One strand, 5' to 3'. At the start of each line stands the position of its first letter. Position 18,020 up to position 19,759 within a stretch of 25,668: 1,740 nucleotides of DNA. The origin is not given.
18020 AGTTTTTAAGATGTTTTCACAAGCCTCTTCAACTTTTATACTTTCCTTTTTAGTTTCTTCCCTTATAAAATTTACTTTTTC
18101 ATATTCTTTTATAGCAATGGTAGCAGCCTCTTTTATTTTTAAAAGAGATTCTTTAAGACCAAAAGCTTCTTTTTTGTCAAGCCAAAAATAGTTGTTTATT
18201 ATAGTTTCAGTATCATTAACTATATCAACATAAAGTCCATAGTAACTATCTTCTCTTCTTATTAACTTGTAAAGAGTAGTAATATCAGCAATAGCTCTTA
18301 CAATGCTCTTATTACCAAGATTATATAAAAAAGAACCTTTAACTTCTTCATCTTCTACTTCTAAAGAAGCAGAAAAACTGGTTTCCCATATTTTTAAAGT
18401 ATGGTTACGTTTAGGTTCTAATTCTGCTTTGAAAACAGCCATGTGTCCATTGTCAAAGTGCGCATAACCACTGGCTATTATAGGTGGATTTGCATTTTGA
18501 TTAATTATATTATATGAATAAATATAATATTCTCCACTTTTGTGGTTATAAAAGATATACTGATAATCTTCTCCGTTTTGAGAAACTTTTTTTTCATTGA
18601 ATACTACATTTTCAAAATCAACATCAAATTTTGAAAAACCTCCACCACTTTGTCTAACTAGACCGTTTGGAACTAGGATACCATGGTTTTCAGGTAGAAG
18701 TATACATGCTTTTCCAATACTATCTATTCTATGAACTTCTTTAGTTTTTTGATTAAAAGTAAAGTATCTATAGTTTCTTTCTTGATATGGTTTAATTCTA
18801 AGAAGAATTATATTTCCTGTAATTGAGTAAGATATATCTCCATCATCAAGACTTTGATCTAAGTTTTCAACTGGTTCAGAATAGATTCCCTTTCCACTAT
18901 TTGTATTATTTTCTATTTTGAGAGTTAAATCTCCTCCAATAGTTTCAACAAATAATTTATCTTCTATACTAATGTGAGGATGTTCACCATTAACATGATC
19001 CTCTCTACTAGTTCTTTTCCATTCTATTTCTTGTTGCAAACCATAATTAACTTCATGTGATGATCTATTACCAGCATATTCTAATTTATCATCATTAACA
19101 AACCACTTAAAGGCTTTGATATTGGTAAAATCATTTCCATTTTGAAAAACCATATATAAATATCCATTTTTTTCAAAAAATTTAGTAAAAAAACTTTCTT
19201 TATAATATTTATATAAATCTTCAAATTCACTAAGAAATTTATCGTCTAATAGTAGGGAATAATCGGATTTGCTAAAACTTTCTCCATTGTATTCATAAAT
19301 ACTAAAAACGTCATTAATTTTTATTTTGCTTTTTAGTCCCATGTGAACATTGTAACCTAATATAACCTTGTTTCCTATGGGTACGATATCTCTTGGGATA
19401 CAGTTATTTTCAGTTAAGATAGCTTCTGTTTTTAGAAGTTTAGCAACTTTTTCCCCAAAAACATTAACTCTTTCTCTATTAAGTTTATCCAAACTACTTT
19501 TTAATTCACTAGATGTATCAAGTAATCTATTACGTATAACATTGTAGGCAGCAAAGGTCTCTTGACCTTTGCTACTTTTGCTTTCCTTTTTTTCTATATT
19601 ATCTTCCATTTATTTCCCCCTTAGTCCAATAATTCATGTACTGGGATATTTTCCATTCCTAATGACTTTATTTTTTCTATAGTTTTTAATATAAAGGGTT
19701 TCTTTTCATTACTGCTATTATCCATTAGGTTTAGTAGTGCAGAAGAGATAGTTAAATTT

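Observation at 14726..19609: Unusual tripartite architecture of the giant protein: beta-rich head, about 400-aa coiled coil, then an AAA_5 ATPase about 350 aa from the C-terminus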

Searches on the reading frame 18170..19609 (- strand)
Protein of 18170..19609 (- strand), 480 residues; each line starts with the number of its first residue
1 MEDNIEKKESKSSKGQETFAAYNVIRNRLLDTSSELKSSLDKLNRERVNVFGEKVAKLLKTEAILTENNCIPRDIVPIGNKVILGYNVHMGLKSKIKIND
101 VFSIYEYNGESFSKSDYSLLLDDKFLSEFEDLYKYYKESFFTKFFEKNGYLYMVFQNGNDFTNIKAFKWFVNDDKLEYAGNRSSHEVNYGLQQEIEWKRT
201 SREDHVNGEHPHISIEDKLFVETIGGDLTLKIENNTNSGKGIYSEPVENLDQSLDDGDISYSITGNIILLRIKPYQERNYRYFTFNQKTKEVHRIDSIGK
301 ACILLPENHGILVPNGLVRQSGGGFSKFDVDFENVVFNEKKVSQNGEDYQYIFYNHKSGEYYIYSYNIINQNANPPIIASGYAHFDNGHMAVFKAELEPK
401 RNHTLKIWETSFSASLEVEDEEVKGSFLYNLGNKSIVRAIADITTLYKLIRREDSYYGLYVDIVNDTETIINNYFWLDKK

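Call 41: search_protein_families(library=pfam, proteins=[window:18185-19609:-], max_evalue=1)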
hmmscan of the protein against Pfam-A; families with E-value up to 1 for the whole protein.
window:18185-19609:- (475 aa): 1 family
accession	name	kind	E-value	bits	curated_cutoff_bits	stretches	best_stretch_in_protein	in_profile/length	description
PF12458.13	DUF3686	-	1.8e-158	528.2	25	1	35-475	1-448/448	ATPase involved in DNA repair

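Call 51: search_protein_representatives(protein=window:18170-19609:-)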
Query: 480 residues. Proteins with E-value up to 0.001 (for the whole library): 614; up to 1e-10: 439; up to 1e-30: 208. The best 150 are listed.
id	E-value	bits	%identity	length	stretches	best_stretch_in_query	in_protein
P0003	3.6e-238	807.4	74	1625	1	12-480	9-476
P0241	3.6e-137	474.4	46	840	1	20-479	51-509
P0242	5.4e-132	457.3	44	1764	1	20-479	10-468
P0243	2.0e-131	455.4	44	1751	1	20-479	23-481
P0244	4.9e-131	454.2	45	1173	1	16-479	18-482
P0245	1.7e-128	445.8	45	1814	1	18-478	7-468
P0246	1.8e-128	445.7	44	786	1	16-478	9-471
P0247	2.5e-128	445.3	43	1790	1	12-478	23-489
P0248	1.9e-126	439.0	44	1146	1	9-479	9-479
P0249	5.7e-126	437.5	44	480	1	20-458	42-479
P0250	1.9e-124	432.4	41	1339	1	20-479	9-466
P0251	3.7e-123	428.2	44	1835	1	9-479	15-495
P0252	1.2e-122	426.5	50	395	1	20-389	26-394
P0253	3.8e-121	421.6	42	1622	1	21-479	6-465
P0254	5.8e-121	421.0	44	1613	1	19-478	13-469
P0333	1.1e-74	268.3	29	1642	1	9-479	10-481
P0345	3.9e-68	246.8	30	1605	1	17-479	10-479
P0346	4.5e-68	246.6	31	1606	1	20-477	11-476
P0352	3.0e-65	237.3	29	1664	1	10-478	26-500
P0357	2.6e-60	221.0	30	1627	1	13-477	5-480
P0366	1.6e-55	205.2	29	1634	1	19-477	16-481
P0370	1.9e-54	201.7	29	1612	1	20-478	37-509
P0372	6.5e-54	199.9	28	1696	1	21-478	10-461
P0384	2.1e-49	185.0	30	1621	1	21-478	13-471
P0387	5.2e-47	177.1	27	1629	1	15-455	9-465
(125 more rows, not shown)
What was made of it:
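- On DUF3686-DUF7902-AAA giant ATPase family ('DNA repair ATPase'): In the representative library the head is N-terminal in proteins of 1,600-1,930 aa (call 51).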

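Call 56: find_encoding_contigs(protein=P0357, flank=6000, max_places=3)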
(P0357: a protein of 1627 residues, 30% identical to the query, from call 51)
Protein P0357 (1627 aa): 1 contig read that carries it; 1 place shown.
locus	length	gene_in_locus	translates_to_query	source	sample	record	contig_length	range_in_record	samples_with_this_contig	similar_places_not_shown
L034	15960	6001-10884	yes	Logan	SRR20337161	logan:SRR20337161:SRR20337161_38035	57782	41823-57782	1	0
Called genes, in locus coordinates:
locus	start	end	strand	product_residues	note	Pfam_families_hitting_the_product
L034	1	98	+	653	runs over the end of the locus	PF06480:FtsH_ext, PF00004:AAA, PF17862:AAA_lid_3, PF01434:Peptidase_M41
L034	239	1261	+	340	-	-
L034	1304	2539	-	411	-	PF01743:PolyA_pol, PF12627:PolyA_pol_RNAbd (weak)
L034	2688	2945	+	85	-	-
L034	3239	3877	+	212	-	-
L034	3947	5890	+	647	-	-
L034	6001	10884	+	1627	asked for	PF12458:DUF3686, PF25472:DUF7902, PF13401:AAA_22 (faint), PF00004:AAA (weak)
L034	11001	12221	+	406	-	PF05816:TelA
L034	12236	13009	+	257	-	-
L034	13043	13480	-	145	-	-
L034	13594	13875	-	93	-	-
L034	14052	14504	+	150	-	-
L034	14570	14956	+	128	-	-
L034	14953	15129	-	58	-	-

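Call 57: find_encoding_contigs(protein=P0387, flank=6000, max_places=2)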
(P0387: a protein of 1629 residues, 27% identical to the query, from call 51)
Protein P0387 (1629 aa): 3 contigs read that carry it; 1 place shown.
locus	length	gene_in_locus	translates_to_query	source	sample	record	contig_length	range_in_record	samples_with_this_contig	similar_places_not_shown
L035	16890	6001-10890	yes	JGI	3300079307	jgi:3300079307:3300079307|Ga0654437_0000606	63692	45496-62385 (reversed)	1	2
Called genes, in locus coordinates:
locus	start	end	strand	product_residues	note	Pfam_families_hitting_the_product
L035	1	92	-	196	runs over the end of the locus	-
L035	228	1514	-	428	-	PF02628:COX15-CtaA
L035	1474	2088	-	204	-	PF00174:Oxidored_molyb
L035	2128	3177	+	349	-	PF00478:IMPDH, PF01070:FMN_dh (weak), PF03060:NMO (weak)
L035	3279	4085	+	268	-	-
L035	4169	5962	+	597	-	-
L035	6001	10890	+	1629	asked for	PF12458:DUF3686, PF25472:DUF7902, PF00004:AAA (weak)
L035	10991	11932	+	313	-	PF14907:NTP_transf_5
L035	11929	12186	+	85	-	PF05402:PqqD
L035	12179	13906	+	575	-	PF00733:Asn_synthase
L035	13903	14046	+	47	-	-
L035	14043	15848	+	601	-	PF02463:SMC_N (faint), PF00005:ABC_tran, PF13304:AAA_21 (faint)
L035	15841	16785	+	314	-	-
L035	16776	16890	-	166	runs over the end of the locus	PF13471:Transglut_core3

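Call 58: find_encoding_contigs(protein=P0372, flank=6000, max_places=2)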
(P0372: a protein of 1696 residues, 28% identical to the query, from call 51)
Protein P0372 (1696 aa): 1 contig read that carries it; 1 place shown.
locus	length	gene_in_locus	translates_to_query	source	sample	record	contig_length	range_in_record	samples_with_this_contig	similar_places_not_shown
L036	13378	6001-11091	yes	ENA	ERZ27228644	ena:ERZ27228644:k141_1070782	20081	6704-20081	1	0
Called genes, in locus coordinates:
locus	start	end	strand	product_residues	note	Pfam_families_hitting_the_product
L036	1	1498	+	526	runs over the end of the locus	PF02463:SMC_N (faint), PF00005:ABC_tran, PF13304:AAA_21 (faint), PF13401:AAA_22 (weak), PF01061:ABC2_membrane, PF12698:ABC2_membrane_3 (weak)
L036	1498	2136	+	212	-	-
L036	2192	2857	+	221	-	PF01694:Rhomboid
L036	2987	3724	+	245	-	-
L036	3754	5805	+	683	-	-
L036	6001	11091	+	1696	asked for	PF12458:DUF3686, PF25472:DUF7902, PF05496:RuvB_N (faint), PF00004:AAA, PF07728:AAA_5 (faint)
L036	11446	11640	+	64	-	-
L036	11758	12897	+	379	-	-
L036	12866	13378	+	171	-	?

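Call 59: find_encoding_contigs(protein=P0333, flank=6000, max_places=2)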
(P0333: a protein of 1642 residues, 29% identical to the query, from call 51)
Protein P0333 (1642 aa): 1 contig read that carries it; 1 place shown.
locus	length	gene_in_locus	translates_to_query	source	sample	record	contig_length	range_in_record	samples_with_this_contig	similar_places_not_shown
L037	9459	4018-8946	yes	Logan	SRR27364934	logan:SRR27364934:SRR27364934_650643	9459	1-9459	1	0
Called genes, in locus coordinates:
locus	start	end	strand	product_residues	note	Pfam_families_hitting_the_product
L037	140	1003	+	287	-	-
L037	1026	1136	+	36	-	-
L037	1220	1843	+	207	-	-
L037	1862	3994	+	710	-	-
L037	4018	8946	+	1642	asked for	PF12458:DUF3686, PF25472:DUF7902, PF00004:AAA (faint)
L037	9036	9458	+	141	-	?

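Call 60: find_encoding_contigs(protein=P0352, flank=6000, max_places=2)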
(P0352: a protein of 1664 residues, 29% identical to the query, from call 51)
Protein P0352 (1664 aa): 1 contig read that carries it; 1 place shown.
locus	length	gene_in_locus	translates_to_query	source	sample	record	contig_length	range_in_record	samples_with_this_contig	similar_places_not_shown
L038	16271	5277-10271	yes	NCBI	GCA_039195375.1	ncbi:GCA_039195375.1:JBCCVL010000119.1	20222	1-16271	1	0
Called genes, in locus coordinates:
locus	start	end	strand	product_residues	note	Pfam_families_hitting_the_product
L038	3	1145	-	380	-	PF08240:ADH_N, PF00107:ADH_zinc_N, PF13602:ADH_zinc_N_2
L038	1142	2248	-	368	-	PF02746:MR_MLE_N, PF13378:MR_MLE_C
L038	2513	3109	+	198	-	-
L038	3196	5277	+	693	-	PF01145:Band_7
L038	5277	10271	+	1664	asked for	PF12458:DUF3686, PF25472:DUF7902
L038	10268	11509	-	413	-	PF04422:FrhB_FdhB_N, PF04432:FrhB_FdhB_C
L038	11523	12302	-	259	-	PF19798:Sulfotransfer_5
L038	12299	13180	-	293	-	PF17645:Amdase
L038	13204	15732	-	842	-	PF01266:DAO, PF13738:Pyr_redox_3 (faint), PF01571:GCV_T, PF08669:GCV_T_C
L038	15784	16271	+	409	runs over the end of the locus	PF00557:Peptidase_M24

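Call 93: list_cluster_members(proteins=[P0387, P0372, P0333, P0352, P0357, P0366, P0370, P0384, P0345, P0346])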
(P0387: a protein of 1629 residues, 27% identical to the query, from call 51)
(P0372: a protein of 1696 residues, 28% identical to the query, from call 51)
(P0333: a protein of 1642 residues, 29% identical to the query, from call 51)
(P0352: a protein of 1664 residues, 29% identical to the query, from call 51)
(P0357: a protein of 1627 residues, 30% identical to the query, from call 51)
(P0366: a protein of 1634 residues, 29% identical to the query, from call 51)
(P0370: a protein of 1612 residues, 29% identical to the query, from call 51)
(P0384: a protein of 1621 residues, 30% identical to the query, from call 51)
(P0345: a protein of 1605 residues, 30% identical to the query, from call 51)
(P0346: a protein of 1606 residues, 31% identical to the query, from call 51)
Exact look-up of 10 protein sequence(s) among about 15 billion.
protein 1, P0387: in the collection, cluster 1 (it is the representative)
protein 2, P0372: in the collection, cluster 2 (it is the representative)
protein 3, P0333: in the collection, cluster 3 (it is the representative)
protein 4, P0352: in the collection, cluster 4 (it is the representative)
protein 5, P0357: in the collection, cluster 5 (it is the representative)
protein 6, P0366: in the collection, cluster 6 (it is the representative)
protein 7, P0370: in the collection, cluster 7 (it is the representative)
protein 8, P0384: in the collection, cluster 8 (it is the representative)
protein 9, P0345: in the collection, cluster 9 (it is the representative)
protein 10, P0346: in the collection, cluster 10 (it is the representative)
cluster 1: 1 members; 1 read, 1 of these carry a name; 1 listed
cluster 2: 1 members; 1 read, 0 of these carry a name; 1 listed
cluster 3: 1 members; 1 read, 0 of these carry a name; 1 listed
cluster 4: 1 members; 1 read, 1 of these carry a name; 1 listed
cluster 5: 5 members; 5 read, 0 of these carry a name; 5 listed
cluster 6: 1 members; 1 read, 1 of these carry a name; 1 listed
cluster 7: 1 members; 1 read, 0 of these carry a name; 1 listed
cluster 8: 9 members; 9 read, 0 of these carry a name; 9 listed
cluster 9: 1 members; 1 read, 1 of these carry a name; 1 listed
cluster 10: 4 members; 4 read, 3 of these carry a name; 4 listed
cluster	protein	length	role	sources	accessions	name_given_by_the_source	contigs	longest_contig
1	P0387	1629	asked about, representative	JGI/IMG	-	hypothetical protein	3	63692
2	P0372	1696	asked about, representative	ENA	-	-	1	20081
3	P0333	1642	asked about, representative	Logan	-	-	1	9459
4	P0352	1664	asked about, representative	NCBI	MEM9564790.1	MAG: DNA repair ATPase [Actinomycetota bacterium]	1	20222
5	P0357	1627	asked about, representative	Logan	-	-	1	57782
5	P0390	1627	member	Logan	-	-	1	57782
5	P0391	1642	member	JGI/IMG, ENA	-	-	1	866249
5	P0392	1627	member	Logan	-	-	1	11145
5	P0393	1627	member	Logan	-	-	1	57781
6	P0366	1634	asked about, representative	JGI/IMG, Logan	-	hypothetical protein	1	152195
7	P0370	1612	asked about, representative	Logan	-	-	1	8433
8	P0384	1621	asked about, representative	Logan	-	-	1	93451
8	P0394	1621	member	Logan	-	-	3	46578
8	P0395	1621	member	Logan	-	-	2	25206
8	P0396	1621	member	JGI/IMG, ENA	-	-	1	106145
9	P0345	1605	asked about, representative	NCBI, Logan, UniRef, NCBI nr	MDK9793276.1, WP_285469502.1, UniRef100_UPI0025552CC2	DNA repair ATPase [Vibrio sp. D431a] | DNA repair ATPase n=1 Tax=Vibrio sp. D431a TaxID=2837388 RepID=UPI0025552CC2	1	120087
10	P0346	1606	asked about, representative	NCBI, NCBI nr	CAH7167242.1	conserved hypothetical protein [Vibrio chagasii]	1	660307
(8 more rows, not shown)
